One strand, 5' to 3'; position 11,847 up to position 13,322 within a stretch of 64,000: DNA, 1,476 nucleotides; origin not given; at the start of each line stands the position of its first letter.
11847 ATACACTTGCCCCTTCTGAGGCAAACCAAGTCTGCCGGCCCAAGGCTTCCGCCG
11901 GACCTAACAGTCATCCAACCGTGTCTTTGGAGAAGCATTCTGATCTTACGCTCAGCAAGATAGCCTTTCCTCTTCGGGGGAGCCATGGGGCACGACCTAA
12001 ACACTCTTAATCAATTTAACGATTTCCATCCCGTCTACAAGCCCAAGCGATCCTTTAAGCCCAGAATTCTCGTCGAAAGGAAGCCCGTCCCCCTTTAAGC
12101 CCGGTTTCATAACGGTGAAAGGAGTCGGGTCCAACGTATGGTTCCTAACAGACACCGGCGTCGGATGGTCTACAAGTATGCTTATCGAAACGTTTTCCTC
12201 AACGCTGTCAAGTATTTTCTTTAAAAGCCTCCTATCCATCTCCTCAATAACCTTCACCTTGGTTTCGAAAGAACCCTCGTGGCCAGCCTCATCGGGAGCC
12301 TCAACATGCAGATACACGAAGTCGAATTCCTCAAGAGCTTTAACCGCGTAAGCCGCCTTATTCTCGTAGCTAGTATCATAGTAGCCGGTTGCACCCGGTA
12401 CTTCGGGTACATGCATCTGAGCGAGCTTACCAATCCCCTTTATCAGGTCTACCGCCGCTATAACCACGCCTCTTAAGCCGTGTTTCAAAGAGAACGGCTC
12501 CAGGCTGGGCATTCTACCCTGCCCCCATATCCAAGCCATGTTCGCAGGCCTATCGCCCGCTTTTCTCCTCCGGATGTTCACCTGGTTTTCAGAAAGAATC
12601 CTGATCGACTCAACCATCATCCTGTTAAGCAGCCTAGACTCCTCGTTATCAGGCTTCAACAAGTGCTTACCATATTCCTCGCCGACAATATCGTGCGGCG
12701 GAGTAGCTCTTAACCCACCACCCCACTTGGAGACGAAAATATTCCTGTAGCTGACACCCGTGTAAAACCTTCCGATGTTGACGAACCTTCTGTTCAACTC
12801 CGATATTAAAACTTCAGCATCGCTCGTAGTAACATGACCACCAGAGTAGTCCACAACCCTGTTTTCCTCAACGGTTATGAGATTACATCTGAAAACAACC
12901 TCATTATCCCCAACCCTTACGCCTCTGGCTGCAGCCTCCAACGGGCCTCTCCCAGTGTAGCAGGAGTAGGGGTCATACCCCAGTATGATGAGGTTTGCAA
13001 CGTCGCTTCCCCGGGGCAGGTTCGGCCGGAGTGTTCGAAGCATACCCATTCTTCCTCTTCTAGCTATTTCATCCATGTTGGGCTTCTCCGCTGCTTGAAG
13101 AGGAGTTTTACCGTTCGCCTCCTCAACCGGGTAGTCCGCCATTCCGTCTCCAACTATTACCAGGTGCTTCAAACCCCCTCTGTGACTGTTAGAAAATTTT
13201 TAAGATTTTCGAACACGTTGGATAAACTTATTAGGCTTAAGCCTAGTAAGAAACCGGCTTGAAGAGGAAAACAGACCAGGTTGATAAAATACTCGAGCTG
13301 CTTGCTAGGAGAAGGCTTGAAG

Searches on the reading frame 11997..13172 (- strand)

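Call 78: search_protein_families(library=pfam, proteins=[window:11997-13172:-], max_evalue=0.00001)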
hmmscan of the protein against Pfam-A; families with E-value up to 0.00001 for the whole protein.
window:11997-13172:- (391 aa): 2 families
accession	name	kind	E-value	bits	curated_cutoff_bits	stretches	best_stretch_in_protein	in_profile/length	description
PF10143.14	PhosphMutase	-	9.3e-49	166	21.5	1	37-199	1-170/170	2,3-bisphosphoglycerate-independent phosphoglycerate mutase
PF01676.23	Metalloenzyme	-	1.8e-48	165.7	24.3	1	1-387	1-248/252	Metalloenzyme superfamily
